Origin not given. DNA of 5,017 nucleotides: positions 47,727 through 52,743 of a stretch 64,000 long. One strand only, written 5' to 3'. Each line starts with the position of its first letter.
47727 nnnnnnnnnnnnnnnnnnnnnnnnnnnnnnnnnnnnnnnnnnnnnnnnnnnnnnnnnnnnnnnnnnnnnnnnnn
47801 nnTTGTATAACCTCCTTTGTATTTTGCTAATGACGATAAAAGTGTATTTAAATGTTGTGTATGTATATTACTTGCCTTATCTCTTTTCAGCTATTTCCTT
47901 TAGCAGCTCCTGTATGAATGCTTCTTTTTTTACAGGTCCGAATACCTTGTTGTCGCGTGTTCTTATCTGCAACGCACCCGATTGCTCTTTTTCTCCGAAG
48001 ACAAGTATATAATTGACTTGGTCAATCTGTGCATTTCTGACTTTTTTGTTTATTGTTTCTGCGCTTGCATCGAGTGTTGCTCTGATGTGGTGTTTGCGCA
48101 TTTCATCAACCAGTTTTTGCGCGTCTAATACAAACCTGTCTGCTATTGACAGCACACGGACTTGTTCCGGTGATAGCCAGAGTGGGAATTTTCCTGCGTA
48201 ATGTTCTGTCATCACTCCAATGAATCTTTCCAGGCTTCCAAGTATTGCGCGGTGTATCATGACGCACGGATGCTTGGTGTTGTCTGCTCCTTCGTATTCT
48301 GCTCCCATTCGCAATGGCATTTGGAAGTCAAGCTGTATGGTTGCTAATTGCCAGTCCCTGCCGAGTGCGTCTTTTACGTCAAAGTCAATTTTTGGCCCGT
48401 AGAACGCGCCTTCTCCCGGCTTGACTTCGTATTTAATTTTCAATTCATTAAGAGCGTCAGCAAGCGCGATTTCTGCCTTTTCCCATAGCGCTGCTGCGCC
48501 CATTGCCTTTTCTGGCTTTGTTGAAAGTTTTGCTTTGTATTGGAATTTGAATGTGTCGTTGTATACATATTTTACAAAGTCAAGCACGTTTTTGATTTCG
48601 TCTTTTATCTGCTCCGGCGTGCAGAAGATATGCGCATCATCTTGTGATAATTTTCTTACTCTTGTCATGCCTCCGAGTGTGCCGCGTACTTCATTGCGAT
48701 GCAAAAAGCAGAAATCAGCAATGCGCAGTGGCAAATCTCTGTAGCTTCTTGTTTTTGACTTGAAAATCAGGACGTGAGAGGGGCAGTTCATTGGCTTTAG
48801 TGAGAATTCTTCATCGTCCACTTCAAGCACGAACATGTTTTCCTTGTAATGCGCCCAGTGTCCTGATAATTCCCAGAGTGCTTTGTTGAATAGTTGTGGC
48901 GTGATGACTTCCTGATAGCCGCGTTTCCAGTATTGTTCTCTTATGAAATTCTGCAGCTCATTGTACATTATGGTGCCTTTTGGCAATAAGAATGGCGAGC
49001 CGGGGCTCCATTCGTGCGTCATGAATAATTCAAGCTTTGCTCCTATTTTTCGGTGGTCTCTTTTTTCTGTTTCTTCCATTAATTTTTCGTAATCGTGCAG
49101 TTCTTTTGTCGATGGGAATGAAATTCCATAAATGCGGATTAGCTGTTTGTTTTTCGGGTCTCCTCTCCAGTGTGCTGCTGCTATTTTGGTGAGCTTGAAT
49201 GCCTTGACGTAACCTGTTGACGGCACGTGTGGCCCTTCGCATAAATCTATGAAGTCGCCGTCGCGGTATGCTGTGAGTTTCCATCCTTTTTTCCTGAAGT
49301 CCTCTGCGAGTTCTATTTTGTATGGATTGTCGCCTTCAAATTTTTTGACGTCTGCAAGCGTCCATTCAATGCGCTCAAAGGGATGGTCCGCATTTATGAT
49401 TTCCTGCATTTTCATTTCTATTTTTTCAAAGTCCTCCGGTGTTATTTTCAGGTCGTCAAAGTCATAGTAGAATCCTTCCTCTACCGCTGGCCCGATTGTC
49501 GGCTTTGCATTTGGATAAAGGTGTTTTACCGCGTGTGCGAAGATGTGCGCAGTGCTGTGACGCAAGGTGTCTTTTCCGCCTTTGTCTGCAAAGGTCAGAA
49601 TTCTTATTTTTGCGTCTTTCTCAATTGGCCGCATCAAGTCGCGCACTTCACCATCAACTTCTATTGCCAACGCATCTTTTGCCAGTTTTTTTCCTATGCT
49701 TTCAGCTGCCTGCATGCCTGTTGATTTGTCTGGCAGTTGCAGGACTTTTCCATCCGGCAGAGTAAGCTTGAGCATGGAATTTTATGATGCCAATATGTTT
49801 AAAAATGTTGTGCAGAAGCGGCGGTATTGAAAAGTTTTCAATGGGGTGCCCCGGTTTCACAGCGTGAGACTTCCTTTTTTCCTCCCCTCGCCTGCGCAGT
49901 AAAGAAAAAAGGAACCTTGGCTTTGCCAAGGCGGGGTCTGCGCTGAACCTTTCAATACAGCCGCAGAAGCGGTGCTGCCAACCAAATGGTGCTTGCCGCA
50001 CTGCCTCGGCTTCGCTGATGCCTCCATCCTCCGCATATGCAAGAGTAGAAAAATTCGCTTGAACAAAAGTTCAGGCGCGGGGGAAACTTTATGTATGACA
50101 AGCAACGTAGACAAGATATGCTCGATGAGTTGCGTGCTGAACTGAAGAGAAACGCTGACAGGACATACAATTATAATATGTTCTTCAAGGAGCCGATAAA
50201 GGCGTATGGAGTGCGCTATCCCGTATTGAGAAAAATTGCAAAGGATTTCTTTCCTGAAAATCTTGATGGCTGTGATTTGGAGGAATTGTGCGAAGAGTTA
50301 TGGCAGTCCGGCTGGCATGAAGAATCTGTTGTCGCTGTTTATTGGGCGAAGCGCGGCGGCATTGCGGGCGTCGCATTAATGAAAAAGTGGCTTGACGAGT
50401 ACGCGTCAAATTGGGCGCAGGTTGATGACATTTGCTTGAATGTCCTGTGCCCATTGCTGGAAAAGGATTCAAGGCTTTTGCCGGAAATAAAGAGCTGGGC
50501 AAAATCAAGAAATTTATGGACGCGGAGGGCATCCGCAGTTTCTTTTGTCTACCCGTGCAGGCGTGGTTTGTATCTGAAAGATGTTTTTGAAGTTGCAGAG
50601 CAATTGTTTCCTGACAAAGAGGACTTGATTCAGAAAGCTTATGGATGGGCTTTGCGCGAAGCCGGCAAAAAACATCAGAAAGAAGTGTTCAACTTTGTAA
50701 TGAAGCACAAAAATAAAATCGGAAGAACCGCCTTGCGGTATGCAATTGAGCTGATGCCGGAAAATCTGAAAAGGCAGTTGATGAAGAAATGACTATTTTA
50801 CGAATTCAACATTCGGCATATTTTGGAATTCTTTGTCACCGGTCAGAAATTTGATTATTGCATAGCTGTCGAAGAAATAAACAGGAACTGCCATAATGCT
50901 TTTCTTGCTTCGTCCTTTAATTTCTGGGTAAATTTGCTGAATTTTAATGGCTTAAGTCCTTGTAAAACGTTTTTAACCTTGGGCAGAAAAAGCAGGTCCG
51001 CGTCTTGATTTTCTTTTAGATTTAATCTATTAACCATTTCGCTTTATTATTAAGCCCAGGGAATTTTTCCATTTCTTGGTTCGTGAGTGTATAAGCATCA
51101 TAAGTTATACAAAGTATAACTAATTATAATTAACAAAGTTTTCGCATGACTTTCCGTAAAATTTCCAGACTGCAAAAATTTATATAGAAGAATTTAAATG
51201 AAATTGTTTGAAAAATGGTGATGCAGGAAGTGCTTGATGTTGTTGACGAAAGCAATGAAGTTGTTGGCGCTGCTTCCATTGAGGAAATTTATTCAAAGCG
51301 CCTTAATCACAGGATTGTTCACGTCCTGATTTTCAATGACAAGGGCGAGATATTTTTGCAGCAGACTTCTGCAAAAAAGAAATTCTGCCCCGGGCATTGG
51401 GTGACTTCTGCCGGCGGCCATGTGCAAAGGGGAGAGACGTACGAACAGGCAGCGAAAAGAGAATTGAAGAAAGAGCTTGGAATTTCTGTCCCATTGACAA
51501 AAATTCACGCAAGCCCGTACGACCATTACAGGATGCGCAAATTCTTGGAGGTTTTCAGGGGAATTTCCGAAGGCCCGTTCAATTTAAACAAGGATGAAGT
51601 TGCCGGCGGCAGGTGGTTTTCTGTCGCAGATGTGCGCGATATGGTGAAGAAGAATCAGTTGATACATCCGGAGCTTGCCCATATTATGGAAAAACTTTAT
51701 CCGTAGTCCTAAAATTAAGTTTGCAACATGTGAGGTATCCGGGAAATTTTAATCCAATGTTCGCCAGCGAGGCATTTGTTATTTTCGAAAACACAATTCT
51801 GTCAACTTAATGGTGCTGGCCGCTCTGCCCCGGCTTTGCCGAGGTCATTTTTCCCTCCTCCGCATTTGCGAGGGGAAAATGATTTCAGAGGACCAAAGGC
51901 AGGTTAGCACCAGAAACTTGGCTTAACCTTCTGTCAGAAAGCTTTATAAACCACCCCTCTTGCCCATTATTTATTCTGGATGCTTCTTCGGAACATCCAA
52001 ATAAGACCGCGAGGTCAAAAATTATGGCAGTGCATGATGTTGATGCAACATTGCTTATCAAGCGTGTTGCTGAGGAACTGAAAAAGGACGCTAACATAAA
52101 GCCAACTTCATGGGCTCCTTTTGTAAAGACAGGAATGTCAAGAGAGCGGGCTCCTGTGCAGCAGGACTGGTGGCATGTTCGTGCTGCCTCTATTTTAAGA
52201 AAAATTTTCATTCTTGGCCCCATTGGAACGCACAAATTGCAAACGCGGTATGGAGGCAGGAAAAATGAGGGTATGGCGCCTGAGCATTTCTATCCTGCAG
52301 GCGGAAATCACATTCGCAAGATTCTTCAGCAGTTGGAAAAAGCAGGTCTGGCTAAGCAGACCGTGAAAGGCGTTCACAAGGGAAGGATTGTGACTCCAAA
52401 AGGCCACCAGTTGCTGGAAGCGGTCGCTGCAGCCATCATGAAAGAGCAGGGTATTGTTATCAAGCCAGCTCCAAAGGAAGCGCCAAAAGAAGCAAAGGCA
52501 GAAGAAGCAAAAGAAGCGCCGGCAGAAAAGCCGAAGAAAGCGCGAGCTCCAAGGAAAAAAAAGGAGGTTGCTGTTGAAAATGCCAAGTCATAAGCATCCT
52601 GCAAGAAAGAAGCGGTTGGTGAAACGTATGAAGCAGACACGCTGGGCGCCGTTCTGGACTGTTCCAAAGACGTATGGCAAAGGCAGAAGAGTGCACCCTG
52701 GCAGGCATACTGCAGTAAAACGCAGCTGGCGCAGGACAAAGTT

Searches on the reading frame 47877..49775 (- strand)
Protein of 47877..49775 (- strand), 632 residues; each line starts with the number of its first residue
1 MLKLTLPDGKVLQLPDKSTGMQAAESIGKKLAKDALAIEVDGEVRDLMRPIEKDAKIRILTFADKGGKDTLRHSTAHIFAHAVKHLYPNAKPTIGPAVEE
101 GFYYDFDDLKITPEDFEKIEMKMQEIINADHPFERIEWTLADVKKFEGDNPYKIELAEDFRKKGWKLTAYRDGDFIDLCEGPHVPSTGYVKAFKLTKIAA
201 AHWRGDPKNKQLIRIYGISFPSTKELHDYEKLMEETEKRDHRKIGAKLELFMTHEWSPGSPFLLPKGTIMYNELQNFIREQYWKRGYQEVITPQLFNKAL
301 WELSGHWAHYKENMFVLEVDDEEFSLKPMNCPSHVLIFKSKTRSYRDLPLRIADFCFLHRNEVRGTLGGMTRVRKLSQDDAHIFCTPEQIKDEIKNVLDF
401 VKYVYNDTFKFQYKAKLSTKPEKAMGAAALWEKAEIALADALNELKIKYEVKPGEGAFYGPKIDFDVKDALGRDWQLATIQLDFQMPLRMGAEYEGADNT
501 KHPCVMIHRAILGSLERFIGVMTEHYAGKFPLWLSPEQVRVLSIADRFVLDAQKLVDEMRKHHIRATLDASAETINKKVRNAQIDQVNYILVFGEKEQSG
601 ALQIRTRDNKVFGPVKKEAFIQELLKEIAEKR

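Call 23: search_protein_families(library=pfam, proteins=[window:47877-49775:-], max_evalue=0.00001)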
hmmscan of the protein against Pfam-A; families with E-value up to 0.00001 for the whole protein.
window:47877-49775:- (632 aa): 4 families
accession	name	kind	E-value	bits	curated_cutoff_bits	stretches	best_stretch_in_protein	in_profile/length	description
PF00587.30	tRNA-synt_2b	-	1.4e-45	156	29.3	1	320-526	6-179/179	tRNA synthetase class II core domain (G, H, P, S and T)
PF03129.25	HGTP_anticodon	-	4e-16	59.4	21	1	538-626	1-93/94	Anticodon binding domain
PF07973.19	tRNA_SAD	-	1.3e-14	54.3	24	1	169-216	3-44/44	Threonyl and Alanyl tRNA synthetase second additional domain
PF02824.27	TGS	-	3.9e-11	43.3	22.2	1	4-61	3-60/60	TGS domain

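Call 24: find_homologous_proteins(query=window:47877-49775:-, max_evalue=1e-50)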
Query window:47877-49775:- (632 aa): 8000 proteins with E <= 1e-50 among 8000 candidates; the best 120 are listed.
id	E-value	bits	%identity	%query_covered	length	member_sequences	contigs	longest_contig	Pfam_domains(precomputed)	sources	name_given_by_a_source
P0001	0.0e+0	1345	91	100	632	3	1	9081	PF03129.26,PF02824.28,PF00587.31,PF07973.20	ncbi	-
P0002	0.0e+0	1344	91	100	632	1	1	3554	PF03129.26,PF02824.28,PF00587.31,PF07973.20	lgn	-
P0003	0.0e+0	1296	88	100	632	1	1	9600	PF03129.26,PF02824.28,PF00587.31,PF07973.20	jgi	jgi:threonyl-tRNA synthetase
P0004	0.0e+0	1295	88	100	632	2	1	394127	PF03129.26,PF02824.28,PF00587.31,PF07973.20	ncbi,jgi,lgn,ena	-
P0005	0.0e+0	1272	86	100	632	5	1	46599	PF03129.26,PF02824.28,PF00587.31,PF07973.20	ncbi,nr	ncbi:MAG TPA: threonine--tRNA ligase [Candidatus Nanoarchaeia archaeon]|nr:threonine--tRNA ligase [C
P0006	0.0e+0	1270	87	100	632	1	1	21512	PF03129.26,PF02824.28,PF00587.31,PF07973.20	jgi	-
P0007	0.0e+0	1264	85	100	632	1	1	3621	PF03129.26,PF02824.28,PF00587.31,PF07973.20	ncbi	-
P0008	0.0e+0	1264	85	100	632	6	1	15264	PF03129.26,PF02824.28,PF00587.31,PF07973.20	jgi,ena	-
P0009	0.0e+0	1262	87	100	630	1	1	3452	PF03129.26,PF02824.28,PF00587.31,PF07973.20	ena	-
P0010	0.0e+0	1252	83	100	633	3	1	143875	PF03129.26,PF02824.28,PF00587.31,PF07973.20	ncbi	-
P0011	0.0e+0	1244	84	100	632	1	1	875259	PF03129.26,PF02824.28,PF00587.31,PF07973.20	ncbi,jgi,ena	-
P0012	0.0e+0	1241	84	100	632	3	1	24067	PF03129.26,PF02824.28,PF00587.31,PF07973.20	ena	-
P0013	0.0e+0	1238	84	100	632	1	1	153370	PF03129.26,PF02824.28,PF00587.31,PF07973.20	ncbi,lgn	-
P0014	0.0e+0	1235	84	100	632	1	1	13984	PF03129.26,PF02824.28,PF00587.31,PF07973.20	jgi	jgi:threonyl-tRNA synthetase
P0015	0.0e+0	1228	82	100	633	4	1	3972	PF03129.26,PF02824.28,PF00587.31,PF07973.20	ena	-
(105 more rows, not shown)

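Call 25: find_encoding_contigs(protein=P0001, flank=10000, max_places=4)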
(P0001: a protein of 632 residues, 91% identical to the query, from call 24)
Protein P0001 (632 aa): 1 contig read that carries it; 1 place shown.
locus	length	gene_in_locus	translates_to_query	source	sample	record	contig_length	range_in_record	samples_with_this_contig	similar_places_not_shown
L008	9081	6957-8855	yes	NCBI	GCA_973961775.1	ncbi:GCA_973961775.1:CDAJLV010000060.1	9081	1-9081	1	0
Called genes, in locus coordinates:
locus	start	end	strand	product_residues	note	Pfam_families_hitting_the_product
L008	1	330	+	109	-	?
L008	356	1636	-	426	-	-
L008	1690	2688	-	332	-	PF08068:DKCLD, PF01509:TruB_N, PF21238:Pus10_C, PF01509:TruB_N (weak), PF16198:TruB_C_2, PF01472:PUA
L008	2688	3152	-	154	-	PF01198:Ribosomal_L31e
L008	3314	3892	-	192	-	PF01090:Ribosomal_S19e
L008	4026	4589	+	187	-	-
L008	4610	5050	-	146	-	PF00583:Acetyltransf_1, PF13508:Acetyltransf_7, PF13673:Acetyltransf_10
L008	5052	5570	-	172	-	PF00293:NUDIX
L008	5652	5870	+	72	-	PF04014:MazE_antitoxin (weak)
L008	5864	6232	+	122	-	PF01850:PIN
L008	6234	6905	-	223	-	PF08713:DNA_alkylation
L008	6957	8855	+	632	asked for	PF02824:TGS, PF07973:tRNA_SAD, PF00587:tRNA-synt_2b, PF03129:HGTP_anticodon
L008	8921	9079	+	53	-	?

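Call 26: find_encoding_contigs(protein=P0004, flank=10000, max_places=4)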
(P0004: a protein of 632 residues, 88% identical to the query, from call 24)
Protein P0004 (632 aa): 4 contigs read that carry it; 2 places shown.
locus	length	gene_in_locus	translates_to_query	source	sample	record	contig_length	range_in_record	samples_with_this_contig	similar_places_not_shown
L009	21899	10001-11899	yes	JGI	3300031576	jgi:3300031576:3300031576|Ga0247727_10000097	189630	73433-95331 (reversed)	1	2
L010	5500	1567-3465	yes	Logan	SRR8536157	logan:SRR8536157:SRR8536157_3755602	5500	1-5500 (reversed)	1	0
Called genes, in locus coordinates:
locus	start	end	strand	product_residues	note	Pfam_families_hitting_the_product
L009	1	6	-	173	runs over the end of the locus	-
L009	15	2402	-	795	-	PF05762:VWA_CoxE (faint), PF07090:GATase1_like (faint), PF00092:VWA, PF13519:VWA_2, PF13768:VWA_3 (weak)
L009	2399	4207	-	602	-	PF07584:BatA, PF13519:VWA_2 (weak), PF24156:DUF7407, PF24157:DUF7408, PF24155:DUF7406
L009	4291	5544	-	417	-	-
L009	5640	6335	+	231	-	-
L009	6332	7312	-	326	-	PF08068:DKCLD, PF01509:TruB_N, PF21238:Pus10_C, PF16198:TruB_C_2, PF01472:PUA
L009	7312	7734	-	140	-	PF01198:Ribosomal_L31e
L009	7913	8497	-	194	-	PF01090:Ribosomal_S19e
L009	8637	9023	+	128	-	PF04255:DUF433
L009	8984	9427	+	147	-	-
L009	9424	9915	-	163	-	PF00293:NUDIX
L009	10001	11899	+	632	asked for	PF02824:TGS, PF07973:tRNA_SAD, PF00587:tRNA-synt_2b, PF03129:HGTP_anticodon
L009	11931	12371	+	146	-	-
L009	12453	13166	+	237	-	-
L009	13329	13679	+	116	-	PF01981:PTH2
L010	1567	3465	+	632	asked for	PF02824:TGS, PF07973:tRNA_SAD, PF00587:tRNA-synt_2b, PF03129:HGTP_anticodon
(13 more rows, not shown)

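Call 58: find_encoding_contigs(protein=P0005, flank=10000, max_places=2)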
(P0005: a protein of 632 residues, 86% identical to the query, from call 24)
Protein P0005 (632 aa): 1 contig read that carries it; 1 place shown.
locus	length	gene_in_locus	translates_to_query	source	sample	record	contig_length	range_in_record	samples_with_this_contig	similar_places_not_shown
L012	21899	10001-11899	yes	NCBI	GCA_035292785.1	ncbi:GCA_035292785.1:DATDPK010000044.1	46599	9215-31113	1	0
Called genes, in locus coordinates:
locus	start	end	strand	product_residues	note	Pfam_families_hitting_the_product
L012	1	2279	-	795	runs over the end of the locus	PF00092:VWA, PF13519:VWA_2, PF13768:VWA_3, PF07090:GATase1_like (weak)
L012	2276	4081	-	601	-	PF07584:BatA, PF24156:DUF7407 (weak), PF24157:DUF7408, PF24155:DUF7406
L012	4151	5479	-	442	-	-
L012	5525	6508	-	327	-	PF08068:DKCLD, PF01509:TruB_N, PF21238:Pus10_C, PF26292:PUA_elF2D (faint), PF16198:TruB_C_2, PF01472:PUA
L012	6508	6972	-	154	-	PF01198:Ribosomal_L31e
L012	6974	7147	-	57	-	-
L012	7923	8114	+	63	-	-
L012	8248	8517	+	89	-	PF04014:MazE_antitoxin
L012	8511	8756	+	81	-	PF05016:ParE_toxin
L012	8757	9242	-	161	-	PF00293:NUDIX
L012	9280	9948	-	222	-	PF08713:DNA_alkylation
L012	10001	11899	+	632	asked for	PF02824:TGS, PF07973:tRNA_SAD, PF00587:tRNA-synt_2b, PF03129:HGTP_anticodon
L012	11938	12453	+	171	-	-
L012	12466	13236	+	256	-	-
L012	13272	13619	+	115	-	PF01981:PTH2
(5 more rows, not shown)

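Call 59: find_encoding_contigs(protein=P0011, flank=10000, max_places=2)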
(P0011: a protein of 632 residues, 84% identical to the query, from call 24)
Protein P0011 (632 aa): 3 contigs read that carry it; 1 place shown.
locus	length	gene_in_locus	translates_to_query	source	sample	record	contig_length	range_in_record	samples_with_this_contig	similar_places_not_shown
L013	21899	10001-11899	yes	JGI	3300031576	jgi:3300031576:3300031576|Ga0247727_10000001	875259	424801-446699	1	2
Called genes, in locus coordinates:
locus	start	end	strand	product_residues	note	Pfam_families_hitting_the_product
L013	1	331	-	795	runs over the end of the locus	PF05762:VWA_CoxE (faint), PF07090:GATase1_like (faint), PF00092:VWA, PF13519:VWA_2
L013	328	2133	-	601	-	PF07584:BatA, PF24156:DUF7407, PF24157:DUF7408, PF24155:DUF7406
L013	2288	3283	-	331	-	PF08068:DKCLD, PF01509:TruB_N, PF21238:Pus10_C, PF16198:TruB_C_2, PF01472:PUA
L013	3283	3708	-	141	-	PF01198:Ribosomal_L31e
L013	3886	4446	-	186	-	PF01090:Ribosomal_S19e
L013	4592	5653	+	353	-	-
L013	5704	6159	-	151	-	-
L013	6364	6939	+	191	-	PF01928:CYTH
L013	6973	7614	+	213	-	PF06821:Ser_hydrolase, PF12146:Hydrolase_4 (faint), PF06821:Ser_hydrolase (weak)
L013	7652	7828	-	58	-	-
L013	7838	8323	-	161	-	PF00293:NUDIX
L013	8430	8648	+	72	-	PF04014:MazE_antitoxin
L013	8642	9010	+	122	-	PF01850:PIN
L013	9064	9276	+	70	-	PF10049:DUF2283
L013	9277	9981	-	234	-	PF08713:DNA_alkylation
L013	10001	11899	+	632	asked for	PF02824:TGS, PF07973:tRNA_SAD, PF00587:tRNA-synt_2b, PF03129:HGTP_anticodon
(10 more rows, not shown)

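Call 60: find_encoding_contigs(protein=P0006, flank=10000, max_places=2)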
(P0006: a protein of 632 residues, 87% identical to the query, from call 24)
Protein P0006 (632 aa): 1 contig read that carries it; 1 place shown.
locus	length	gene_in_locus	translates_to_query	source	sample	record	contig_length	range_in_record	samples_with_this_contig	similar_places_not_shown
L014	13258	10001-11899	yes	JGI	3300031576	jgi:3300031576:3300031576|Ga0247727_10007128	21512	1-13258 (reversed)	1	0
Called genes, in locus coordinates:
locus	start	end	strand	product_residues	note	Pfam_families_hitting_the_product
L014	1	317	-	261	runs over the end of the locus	PF24334:DUF7502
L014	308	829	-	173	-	-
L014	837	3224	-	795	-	PF07090:GATase1_like (faint), PF05762:VWA_CoxE (weak), PF00092:VWA, PF13519:VWA_2, PF13768:VWA_3 (weak)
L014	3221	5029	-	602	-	PF07584:BatA, PF24156:DUF7407, PF24157:DUF7408, PF24155:DUF7406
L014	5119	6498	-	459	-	-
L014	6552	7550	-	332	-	PF08068:DKCLD, PF01509:TruB_N, PF21238:Pus10_C, PF01509:TruB_N (weak), PF16198:TruB_C_2, PF01472:PUA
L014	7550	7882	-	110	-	PF01198:Ribosomal_L31e (weak)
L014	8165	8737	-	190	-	PF01090:Ribosomal_S19e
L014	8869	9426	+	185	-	-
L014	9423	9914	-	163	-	PF00293:NUDIX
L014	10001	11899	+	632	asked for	PF02824:TGS, PF07973:tRNA_SAD, PF00587:tRNA-synt_2b, PF03129:HGTP_anticodon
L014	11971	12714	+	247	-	-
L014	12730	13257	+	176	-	?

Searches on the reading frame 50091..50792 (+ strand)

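Call 66: search_protein_families(library=pfam, proteins=[window:50091-50792:+], max_evalue=0.001)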
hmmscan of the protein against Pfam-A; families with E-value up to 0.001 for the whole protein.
window:50091-50792:+ (233 aa): 1 family
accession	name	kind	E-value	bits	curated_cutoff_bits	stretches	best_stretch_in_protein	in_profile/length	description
PF08713.17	DNA_alkylation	-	4.9e-57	193.5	21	1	17-222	4-213/213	DNA alkylation repair enzyme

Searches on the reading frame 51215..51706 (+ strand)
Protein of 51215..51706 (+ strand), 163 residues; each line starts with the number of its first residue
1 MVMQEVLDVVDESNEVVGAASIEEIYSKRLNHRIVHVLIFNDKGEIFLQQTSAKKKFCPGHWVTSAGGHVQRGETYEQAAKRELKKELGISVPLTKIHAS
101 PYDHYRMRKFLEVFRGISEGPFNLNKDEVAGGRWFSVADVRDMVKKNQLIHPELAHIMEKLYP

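Call 18: search_protein_families(library=ncbifam, proteins=[window:51215-51706:+])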
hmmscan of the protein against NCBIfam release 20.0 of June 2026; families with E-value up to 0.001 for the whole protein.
window:51215-51706:+ (163 aa): 14 families
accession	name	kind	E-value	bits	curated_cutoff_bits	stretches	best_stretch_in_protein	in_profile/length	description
NF011922.0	PRK15393.1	equivalog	1.9e-27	96.1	152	1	3-140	9-147/182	NUDIX hydrolase YfcD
NF002995.0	PRK03759.1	equivalog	8e-19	68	127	1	4-148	6-158/185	isopentenyl-diphosphate Delta-isomerase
NF041653.1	Nud_hyd_Meth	equivalog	1.8e-15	57.1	300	1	9-145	4-143/170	Nudix hydrolase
TIGR02150.1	IPP_isom_1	equivalog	2e-14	53.7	105.8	1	9-152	3-153/159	isopentenyl-diphosphate delta-isomerase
TIGR00586.1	mutt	equivalog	2.4e-10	40.5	97.9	1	34-140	7-111/129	8-oxo-dGTP diphosphatase MutT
NF006530.0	PRK08999.1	equivalog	3.7e-09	36.1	245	1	34-110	8-82/315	Nudix family hydrolase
NF012016.0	PRK15472.1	equivalog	1.4e-08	34.5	95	1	33-101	5-71/141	nucleoside triphosphatase NudI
NF008044.0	PRK10776.1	equivalog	3.6e-07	30.1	148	1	34-95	6-65/130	8-oxo-dGTP diphosphatase MutT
NF007834.0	PRK10546.1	equivalog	5.6e-07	29.4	156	1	38-100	9-69/135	pyrimidine (deoxy)nucleoside triphosphate diphosphatase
NF001938.0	PRK00714.1-5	equivalog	2.3e-06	27.1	116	1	29-92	9-76/172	RNA pyrophosphohydrolase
NF001299.0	PRK00241.1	equivalog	3.1e-06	26.8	158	1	38-142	141-240/263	NAD(+) diphosphatase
NF011963.0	PRK15434.1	subfamily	5.4e-06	26.2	146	1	36-96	21-78/159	GDP-mannose mannosyl hydrolase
NF006961.0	PRK09438.1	equivalog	4.7e-05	22.9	103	1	35-98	11-69/151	dihydroneopterin triphosphate diphosphatase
NF041652.1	Nud_hyd_Dein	equivalog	0.00012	22.3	200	1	30-105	11-87/152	Nudix hydrolase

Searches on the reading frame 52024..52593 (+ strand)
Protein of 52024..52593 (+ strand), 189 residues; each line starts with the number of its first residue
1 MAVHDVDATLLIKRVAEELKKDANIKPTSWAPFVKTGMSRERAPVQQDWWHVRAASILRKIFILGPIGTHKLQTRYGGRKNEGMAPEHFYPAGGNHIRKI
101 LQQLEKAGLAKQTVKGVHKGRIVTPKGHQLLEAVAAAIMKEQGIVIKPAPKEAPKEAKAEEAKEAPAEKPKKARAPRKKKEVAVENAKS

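Call 18: search_protein_families(library=ncbifam, proteins=[window:52024-52593:+])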
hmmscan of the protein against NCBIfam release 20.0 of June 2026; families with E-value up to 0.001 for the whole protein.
window:52024-52593:+ (189 aa): 1 family
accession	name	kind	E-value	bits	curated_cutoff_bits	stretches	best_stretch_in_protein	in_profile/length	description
NF006811.0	PRK09333.1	equivalog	9.6e-53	177.8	156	1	2-142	3-139/150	30S ribosomal protein S19e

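Call 85: find_encoding_contigs(protein=window:52024-52593:+, flank=10000, max_places=6)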
Protein window:52024-52593:+ (189 aa): 1 contig read that carries it; 1 place shown.
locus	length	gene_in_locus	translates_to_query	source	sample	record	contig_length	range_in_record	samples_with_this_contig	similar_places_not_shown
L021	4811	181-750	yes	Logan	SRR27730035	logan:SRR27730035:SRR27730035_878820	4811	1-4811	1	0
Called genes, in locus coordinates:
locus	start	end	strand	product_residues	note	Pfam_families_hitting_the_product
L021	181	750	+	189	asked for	PF01090:Ribosomal_S19e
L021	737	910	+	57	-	PF00832:Ribosomal_L39 (faint)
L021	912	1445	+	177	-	PF01198:Ribosomal_L31e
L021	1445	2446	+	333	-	PF08068:DKCLD, PF01509:TruB_N, PF21238:Pus10_C, PF16198:TruB_C_2, PF01472:PUA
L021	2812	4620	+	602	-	PF07584:BatA, PF24156:DUF7407, PF24157:DUF7408, PF24155:DUF7406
